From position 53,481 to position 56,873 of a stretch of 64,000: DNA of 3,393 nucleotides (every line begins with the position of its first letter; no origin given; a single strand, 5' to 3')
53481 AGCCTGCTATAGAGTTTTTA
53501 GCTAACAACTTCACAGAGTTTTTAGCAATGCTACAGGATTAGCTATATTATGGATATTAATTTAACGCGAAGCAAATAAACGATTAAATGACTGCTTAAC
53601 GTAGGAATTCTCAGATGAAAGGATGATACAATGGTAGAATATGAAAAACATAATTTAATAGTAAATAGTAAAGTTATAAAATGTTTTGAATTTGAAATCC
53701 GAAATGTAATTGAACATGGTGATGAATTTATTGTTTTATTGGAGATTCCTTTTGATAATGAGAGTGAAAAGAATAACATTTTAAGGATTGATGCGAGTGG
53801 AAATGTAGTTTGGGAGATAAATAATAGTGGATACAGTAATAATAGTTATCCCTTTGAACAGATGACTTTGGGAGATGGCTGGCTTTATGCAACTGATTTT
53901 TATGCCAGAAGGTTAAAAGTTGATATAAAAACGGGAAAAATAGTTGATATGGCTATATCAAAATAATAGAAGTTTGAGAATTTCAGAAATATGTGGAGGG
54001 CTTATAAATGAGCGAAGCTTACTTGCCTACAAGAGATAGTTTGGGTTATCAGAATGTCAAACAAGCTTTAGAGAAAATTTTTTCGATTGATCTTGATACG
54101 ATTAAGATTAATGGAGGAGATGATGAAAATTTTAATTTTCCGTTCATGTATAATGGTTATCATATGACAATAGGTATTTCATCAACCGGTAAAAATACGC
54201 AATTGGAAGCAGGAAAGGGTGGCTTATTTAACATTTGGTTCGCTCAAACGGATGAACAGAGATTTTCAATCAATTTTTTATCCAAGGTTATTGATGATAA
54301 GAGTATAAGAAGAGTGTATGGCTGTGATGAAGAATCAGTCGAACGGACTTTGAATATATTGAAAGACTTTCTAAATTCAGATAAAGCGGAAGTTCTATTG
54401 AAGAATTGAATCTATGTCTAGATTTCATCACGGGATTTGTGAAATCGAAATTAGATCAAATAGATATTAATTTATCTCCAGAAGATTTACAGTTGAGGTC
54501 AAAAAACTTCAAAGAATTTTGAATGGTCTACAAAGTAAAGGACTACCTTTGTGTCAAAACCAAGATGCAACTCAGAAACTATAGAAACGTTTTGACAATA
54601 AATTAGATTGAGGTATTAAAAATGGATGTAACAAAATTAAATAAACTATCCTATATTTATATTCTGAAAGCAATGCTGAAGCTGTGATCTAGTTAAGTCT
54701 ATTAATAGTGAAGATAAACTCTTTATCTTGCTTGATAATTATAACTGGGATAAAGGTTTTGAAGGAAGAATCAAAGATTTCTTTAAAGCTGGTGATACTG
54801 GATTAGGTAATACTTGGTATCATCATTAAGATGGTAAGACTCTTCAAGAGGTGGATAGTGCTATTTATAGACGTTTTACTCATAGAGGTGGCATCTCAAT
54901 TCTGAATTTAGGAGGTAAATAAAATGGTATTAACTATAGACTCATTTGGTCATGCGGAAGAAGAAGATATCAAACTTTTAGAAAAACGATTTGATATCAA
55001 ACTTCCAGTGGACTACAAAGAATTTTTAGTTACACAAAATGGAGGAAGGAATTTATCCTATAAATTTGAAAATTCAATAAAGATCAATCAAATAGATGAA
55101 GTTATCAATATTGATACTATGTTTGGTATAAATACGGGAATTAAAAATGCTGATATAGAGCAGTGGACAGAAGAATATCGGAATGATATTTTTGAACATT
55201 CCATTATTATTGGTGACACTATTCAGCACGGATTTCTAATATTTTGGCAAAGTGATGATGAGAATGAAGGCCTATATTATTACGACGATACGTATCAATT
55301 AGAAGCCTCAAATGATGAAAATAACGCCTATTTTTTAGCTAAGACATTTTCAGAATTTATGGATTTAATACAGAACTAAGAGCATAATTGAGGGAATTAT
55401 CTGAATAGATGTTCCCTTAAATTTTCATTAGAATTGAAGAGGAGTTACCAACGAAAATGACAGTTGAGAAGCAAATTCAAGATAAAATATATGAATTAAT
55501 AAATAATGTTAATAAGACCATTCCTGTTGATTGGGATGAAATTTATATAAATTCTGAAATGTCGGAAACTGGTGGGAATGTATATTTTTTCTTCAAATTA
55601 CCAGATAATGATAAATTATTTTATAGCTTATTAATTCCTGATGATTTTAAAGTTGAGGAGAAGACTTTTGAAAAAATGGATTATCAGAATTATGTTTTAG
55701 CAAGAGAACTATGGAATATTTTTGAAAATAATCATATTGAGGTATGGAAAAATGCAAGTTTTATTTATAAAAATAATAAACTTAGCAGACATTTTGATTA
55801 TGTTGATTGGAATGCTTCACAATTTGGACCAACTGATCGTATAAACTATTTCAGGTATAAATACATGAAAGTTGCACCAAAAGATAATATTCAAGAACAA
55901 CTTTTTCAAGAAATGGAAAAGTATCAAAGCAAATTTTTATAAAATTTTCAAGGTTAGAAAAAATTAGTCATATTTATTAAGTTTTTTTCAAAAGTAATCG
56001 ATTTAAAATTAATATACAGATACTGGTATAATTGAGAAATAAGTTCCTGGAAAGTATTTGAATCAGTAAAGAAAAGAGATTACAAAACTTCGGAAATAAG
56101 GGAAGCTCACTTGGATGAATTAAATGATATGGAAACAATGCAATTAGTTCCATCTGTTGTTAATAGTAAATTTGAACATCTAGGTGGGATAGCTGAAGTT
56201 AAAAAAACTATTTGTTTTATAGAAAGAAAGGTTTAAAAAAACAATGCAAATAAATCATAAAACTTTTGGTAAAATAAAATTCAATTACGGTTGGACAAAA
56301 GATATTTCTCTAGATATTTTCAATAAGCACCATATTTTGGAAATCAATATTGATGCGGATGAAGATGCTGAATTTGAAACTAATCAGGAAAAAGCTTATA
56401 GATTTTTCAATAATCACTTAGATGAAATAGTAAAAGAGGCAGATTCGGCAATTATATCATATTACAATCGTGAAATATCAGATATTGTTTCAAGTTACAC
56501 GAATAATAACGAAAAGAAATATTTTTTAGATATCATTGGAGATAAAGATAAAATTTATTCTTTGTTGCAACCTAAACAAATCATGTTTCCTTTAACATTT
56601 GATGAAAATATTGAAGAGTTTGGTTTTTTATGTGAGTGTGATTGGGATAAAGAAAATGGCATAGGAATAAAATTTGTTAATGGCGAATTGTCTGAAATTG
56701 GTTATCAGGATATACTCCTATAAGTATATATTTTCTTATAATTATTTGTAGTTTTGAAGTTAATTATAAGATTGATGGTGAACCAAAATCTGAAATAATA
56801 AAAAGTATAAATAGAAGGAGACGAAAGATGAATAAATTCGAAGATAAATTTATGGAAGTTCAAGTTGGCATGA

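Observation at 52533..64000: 11.5-kb island of polymorphic-toxin immunity genes directly downstream of rplM-rpsI, with no intact toxin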

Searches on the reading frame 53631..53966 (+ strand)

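Call 3: search_protein_families(library=pfam, max_evalue=0.01, proteins=[window:53631-53966:+])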
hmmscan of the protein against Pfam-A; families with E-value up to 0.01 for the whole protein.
window:53631-53966:+ (111 aa): 1 family
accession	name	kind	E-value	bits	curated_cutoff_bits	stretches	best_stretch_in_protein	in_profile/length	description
PF05935.17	Arylsulfotrans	-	0.002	17.7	24.2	1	38-82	21-62/374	Arylsulfotransferase (ASST)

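Call 15: search_protein_families(library=ncbifam, max_evalue=0.01, proteins=[window:53631-53966:+])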
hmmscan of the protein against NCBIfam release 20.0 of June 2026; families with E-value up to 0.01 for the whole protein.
window:53631-53966:+ (111 aa): 0 families

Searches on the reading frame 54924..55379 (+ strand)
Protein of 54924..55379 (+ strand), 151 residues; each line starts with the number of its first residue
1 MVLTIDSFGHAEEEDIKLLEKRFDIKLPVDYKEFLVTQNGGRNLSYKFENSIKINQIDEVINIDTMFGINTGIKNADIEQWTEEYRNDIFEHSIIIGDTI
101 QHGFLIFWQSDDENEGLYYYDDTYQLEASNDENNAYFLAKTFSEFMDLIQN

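Call 3: search_protein_families(library=pfam, max_evalue=0.01, proteins=[window:54924-55379:+])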
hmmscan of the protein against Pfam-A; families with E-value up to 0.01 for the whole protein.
window:54924-55379:+ (151 aa): 3 families
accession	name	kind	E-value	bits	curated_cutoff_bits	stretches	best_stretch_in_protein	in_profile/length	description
PF09346.15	SMI1_KNR4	-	8.6e-14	52.7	25.4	1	11-147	2-124/125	SMI1 / KNR4 family (SUKH-1)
PF14568.11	SUKH_6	-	8.8e-11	42.8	27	1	13-146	1-119/119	SMI1-KNR4 cell-wall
PF14567.11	SUKH_5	-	0.0013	18.9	27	1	10-39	21-50/142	SMI1-KNR4 cell-wall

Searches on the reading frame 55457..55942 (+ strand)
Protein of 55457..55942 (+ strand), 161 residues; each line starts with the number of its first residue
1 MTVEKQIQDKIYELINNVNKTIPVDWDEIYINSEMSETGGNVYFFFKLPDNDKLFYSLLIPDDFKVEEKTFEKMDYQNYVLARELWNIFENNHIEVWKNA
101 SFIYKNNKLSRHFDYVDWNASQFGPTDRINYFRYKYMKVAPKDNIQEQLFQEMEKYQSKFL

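Call 3: search_protein_families(library=pfam, max_evalue=0.01, proteins=[window:55457-55942:+])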
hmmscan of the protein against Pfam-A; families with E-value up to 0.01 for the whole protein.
window:55457-55942:+ (161 aa): 1 family
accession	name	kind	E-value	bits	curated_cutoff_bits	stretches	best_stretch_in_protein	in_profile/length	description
PF04634.17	YezG-like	-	4.5e-30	105.2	21.7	1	10-148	3-143/146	Immunity protein YezG-like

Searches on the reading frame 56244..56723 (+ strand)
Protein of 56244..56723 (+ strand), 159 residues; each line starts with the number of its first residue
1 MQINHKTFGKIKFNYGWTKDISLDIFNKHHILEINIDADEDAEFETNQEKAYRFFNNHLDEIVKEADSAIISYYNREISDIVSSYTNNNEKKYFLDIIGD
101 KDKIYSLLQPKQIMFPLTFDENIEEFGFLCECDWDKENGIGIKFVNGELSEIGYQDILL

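Call 3: search_protein_families(library=pfam, max_evalue=0.01, proteins=[window:56244-56723:+])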
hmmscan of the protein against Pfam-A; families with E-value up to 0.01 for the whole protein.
window:56244-56723:+ (159 aa): 1 family
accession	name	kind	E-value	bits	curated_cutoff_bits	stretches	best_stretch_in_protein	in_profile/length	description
PF22481.1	DUF6985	-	1e-30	107.7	24.5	1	8-158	2-147/148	Domain of unknown function (DUF6985)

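Call 15: search_protein_families(library=ncbifam, max_evalue=0.01, proteins=[window:56244-56723:+])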
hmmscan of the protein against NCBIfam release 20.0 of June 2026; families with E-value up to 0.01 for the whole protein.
window:56244-56723:+ (159 aa): 0 families

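Call 34: find_related_loci(query=window:56244-56723:+, collection=genome_contigs, flank=10000)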
Query window:56244-56723:+ (159 aa) in genome_contigs; peptide patterns used: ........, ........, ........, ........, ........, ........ (x = any residue, [..] = any of these).
93 stretches matched a pattern; 13 encode a relative of the query (tblastn E <= 1e-3); 13 distinct loci.
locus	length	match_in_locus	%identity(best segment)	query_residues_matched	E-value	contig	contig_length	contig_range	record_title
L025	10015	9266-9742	99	1-159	4e-102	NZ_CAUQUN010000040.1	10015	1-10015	MAG: uncultured Granulicatella sp. isolate ERR9968936_bin.56_MetaWRAP_v1.3_MAG ERZ21616090.4276, whole genome shotgun se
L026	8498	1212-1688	97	1-159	8e-101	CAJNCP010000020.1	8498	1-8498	unidentified bacterium isolate Streptococcus species genome assembly, contig: NODE_20_length_8498_cov_54.021, whole geno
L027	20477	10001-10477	96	1-159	7e-101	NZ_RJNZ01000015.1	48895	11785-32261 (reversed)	Streptococcus mitis strain BCC55 D8845_contig015, whole genome shotgun sequence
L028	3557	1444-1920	97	1-159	5e-102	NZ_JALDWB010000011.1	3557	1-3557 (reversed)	Streptococcus oralis strain O3-1 NODE_11_length_3557_cov_200.045115, whole genome shotgun sequence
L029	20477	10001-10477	96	1-159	4e-99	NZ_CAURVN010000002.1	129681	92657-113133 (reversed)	MAG: uncultured Granulicatella sp. isolate ERR9969199_bin.7_MetaWRAP_v1.3_MAG ERZ21615788.13, whole genome shotgun seque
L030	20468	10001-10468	92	1-156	9e-96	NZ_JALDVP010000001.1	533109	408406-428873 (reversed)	Streptococcus sp. oral taxon 431 strain S05 NODE_1_length_533109_cov_46.430144, whole genome shotgun sequence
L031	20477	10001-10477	89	1-159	2e-94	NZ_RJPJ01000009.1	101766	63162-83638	Streptococcus oralis strain BCC12 D8802_contig009, whole genome shotgun sequence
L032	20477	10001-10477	88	1-159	6e-94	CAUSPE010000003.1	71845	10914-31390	MAG TPA_asm: uncultured Streptococcus sp. isolate SRR5395419_bin.1_MetaWRAP_v1.3_MAG genome assembly, contig: ERZ1422119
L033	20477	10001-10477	87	1-159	1e-92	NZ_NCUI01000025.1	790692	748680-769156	Streptococcus oralis subsp. oralis strain Y_11577_11 s_oralis_RS_11577_11_ID_1, whole genome shotgun sequence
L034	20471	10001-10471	89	1-157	7e-92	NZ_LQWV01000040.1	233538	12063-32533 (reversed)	Streptococcus gordonii strain CCUG 33482 contig_8, whole genome shotgun sequence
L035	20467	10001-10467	93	1-156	1e-77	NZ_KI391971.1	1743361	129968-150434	Granulicatella elegans ATCC 700633 supercont2.1, whole genome shotgun sequence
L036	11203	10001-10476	91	1-159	2e-77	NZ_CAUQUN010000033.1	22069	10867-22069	MAG: uncultured Granulicatella sp. isolate ERR9968936_bin.56_MetaWRAP_v1.3_MAG ERZ21616090.1540, whole genome shotgun se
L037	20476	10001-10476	90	1-159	7e-77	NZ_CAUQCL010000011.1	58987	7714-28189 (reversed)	MAG: uncultured Granulicatella sp. isolate ERR9969015_bin.8_MetaWRAP_v1.3_MAG ERZ21615735.111, whole genome shotgun sequ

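Call 36: search_protein_families(library=pfam, max_evalue=0.01, proteins=[L027:3018-3419:+, L027:3425-3724:+, L027:3727-4425:+, L027:4804-6720:+, L027:7529-9406:+, L027:11514-13331:+, L027:13852-14841:+, L027:15246-16517:+, L026:153-1190:+, L028:37-1422:+])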
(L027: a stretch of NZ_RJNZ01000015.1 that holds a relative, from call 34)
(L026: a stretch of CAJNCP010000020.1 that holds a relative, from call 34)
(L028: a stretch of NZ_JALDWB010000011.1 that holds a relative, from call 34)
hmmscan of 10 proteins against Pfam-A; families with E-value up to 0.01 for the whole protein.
L027:3018-3419:+ (133 aa): 0 families

L027:3425-3724:+ (99 aa): 2 families
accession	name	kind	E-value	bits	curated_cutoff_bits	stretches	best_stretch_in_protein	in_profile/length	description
PF06013.18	WXG100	-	2.6e-12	47.3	27.3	1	4-84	2-81/86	Proteins of 100 residues with WXG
PF05064.18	Nsp1_C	-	0.0039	17.4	24.1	0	19-90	44-112/114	Nsp1-like C-terminal region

L027:3727-4425:+ (232 aa): 1 family
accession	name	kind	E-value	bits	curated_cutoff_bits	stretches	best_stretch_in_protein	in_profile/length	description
PF16887.10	DUF5081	-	2e-29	102.8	27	1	3-224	3-229/231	Domain of unknown function (DUF5081)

L027:4804-6720:+ (638 aa): 1 family
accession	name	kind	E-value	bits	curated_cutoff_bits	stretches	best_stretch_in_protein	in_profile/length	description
PF14449.11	PT-TG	-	4.6e-07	30.1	23.5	1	266-315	20-62/68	Pre-toxin TG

L027:7529-9406:+ (625 aa): 2 families
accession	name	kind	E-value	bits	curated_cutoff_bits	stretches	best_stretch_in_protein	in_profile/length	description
PF15604.11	Ntox15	-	3.1e-44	151.1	22.5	1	482-624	6-153/153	Novel toxin 15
PF14449.11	PT-TG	-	1e-05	25.8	23.5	1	266-315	20-62/68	Pre-toxin TG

L027:11514-13331:+ (605 aa): 2 families
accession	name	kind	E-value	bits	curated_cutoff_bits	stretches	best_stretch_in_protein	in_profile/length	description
PF14412.12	AHH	-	3.7e-21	75.6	22.3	1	479-574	3-109/111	A nuclease family of the HNH/ENDO VII superfamily with conserved AHH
PF14449.11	PT-TG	-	1e-05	25.9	23.5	1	266-313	20-61/68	Pre-toxin TG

L027:13852-14841:+ (329 aa): 0 families

L027:15246-16517:+ (423 aa): 3 families
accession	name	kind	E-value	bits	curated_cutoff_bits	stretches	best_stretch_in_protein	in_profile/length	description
PF12639.13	Colicin-DNase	-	6.3e-27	94.7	25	1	320-414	2-96/96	DNase/tRNase domain of colicin-like bacteriocin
PF14414.12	WHH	-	2.2e-14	53.4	25.1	1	381-421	2-42/43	A nuclease of the HNH/ENDO VII superfamily with conserved WHH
PF14449.11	PT-TG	-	2.8e-08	34.1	23.5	1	88-135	20-61/68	Pre-toxin TG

L026:153-1190:+ (345 aa): 2 families
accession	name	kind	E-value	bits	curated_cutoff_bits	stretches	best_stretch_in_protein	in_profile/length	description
PF12639.13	Colicin-DNase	-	7e-14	52.9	25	1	251-334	2-96/96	DNase/tRNase domain of colicin-like bacteriocin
PF14414.12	WHH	-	1.7e-11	44.1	25.1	1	307-341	8-42/43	A nuclease of the HNH/ENDO VII superfamily with conserved WHH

L028:37-1422:+ (461 aa): 3 families
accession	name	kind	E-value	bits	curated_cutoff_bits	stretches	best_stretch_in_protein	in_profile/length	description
PF12639.13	Colicin-DNase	-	1.1e-13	52.2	25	1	367-450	2-96/96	DNase/tRNase domain of colicin-like bacteriocin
PF14414.12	WHH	-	2.6e-11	43.5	25.1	1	423-457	8-42/43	A nuclease of the HNH/ENDO VII superfamily with conserved WHH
PF14449.11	PT-TG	-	3.4e-05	24.2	23.5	1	116-168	22-64/68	Pre-toxin TG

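Call 47: search_protein_families(library=pfam, max_evalue=1, proteins=[L027:4804-5643:+, L027:6160-6720:+, L027:3018-3419:+, L027:4433-4807:+, L027:13852-14841:+, L026:2388-3203:+, L027:17353-17649:+, L027:17703-20477:+])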
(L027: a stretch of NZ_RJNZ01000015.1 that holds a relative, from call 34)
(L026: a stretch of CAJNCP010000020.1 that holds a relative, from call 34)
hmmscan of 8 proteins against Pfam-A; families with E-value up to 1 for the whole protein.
L027:4804-5643:+ (280 aa): 0 families

L027:6160-6720:+ (186 aa): 0 families

L027:3018-3419:+ (133 aa): 5 families
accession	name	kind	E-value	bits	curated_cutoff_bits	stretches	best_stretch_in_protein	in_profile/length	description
PF12495.13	Vip3A_N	-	0.078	13.3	25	1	20-104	86-169/177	Vegetative insecticide protein 3A N terminal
PF03670.18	UPF0184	-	0.11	13.4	21.5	1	20-49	25-54/83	Uncharacterised protein family (UPF0184)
PF18013.6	Phage_lysozyme2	-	0.13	12.8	28.2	1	23-120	65-135/140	Phage tail lysozyme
PF19055.6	ABC2_membrane_7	-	0.19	11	22.7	1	25-115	89-178/410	ABC-2 type transporter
PF02465.23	FliD_N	-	0.43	11.7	24.8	1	13-53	27-66/97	Flagellar hook-associated protein 2 N-terminus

L027:4433-4807:+ (124 aa): 0 families

L027:13852-14841:+ (329 aa): 0 families

L026:2388-3203:+ (271 aa): 0 families

L027:17353-17649:+ (98 aa): 16 families
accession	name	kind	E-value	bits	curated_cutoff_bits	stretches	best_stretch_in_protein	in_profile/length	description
PF06013.18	WXG100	-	4.1e-22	78.7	27.3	1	4-89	1-86/86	Proteins of 100 residues with WXG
PF10824.14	T7SS_ESX_EspC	-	0.00012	22.9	23.5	1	1-95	1-98/100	Excreted virulence factor EspC, type VII ESX diderm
PF25547.1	WXG100_2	-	0.00022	21.6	27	1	9-85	28-106/150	WXG100 like domain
PF16454.10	PI3K_P85_iSH2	-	0.0012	18.9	31.5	1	22-92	56-126/161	Phosphatidylinositol 3-kinase regulatory subunit P85 inter-SH2 domain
PF18879.6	EspA_EspE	-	0.0093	16.8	27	1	41-91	32-82/84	EspA/EspE family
PF06160.17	EzrA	-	0.015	14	39.6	1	18-95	272-347/557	Septation ring formation regulator, EzrA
PF07464.16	ApoLp-III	-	0.025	15.2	36.3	1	29-89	34-93/146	Apolipophorin-III precursor (apoLp-III)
PF02646.22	RmuC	-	0.025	14.1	26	1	33-94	212-273/291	RmuC family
PF06419.17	COG6_N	-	0.033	14.8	27.4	1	48-88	34-74/114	Conserved oligomeric complex COG6, N-terminal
PF21109.2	Stonustoxin_helical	-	0.05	14.2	27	1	53-81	22-50/96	Stonustoxin helical domain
PF11887.13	Mce4_CUP1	-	0.053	13.6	32.6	1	11-42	86-117/222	Cholesterol uptake porter CUP1 of Mce4, putative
PF21856.2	EspB_PPE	-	0.06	13.9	27.7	1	33-86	34-89/152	ESX-1 secretion-associated protein EspB, PPE domain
PF17078.10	SHE3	-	0.087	13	30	1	52-92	71-111/228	SWI5-dependent HO expression protein 3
PF11328.14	DUF3130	-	0.15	12.8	25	1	26-95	27-88/89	Protein of unknown function (DUF3130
PF00957.27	Synaptobrevin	-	0.17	12.2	26.4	0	68-90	3-25/89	Synaptobrevin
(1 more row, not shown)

L027:17703-20477:+ (925 aa): 4 families
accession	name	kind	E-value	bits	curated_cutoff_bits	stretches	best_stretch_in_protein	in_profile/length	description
PF23443.1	DUF7126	-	0.019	15.6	28.7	1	729-791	21-82/102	Family of unknown function (DUF7126)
PF02183.23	HALZ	-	0.13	12.9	28.1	0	805-831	16-42/43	Homeobox associated leucine zipper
PF00439.30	Bromodomain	-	0.2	12.1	21.7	1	828-865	44-81/84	Bromodomain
PF25804.1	SYNE3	-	0.23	12.5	30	0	682-728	17-64/83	Nesprin-3 domain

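Call 48: search_protein_families(library=ncbifam, max_evalue=0.01, proteins=[L027:17703-20477:+, L027:4804-6720:+, L027:7529-9406:+, L027:11514-13331:+, L027:3018-3419:+, L027:3425-3724:+, L027:3727-4425:+, L027:4433-4807:+, L027:13852-14841:+, L027:250-1683:+])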
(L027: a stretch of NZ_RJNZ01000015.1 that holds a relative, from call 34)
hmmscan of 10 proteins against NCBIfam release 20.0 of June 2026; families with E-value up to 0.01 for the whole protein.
L027:17703-20477:+ (925 aa): 4 families
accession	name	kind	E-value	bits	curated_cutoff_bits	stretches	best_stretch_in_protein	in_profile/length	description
TIGR03929.1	T7_esaA_Nterm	equivalog_domain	3.1e-44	150.8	122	1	15-206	6-193/193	type VII secretion protein EsaA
TIGR03061.1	pip_yhgE_Nterm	subfamily_domain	1.3e-18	67.1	96.15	1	40-164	36-161/164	YhgE/Pip family protein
TIGR02168.1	SMC_prok_B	equivalog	6.1e-05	20.9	567.35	1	159-350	223-415/1181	chromosome segregation protein SMC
NF002572.0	PRK02224.1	equivalog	0.0044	15.3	1087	0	225-348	328-446/888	DNA double-strand break repair ATPase Rad50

L027:4804-6720:+ (638 aa): 0 families

L027:7529-9406:+ (625 aa): 0 families

L027:11514-13331:+ (605 aa): 0 families

L027:3018-3419:+ (133 aa): 0 families

L027:3425-3724:+ (99 aa): 2 families
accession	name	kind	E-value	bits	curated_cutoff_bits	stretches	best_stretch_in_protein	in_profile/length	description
TIGR03930.1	WXG100_ESAT6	subfamily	1.6e-06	28.2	44.85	1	4-82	2-79/90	WXG100 family type VII secretion target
NF005638.0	PRK07399.1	subfamily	0.0024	17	230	1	3-68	237-297/317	DNA polymerase III subunit delta'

L027:3727-4425:+ (232 aa): 0 families

L027:4433-4807:+ (124 aa): 0 families

L027:13852-14841:+ (329 aa): 0 families

L027:250-1683:+ (477 aa): 0 families

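Call 52: search_solved_structures(query=L027:13852-14841:+, max_evalue=1)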
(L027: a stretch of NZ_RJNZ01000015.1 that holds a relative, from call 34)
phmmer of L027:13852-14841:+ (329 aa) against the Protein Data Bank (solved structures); distinct sequences matched with E-value up to 1: 4.
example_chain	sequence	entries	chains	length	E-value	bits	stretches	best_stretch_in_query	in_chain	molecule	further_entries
1aep_A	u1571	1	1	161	0.42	13.3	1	95-168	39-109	APOLIPOPHORIN III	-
2abq_A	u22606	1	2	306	0.5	13.1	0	37-95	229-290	fructose 1-phosphate kinase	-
1ls4_A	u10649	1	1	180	0.54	13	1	95-168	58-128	Apolipophorin-III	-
2rig_A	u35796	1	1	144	0.63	12.8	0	21-89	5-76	INTERFERON-GAMMA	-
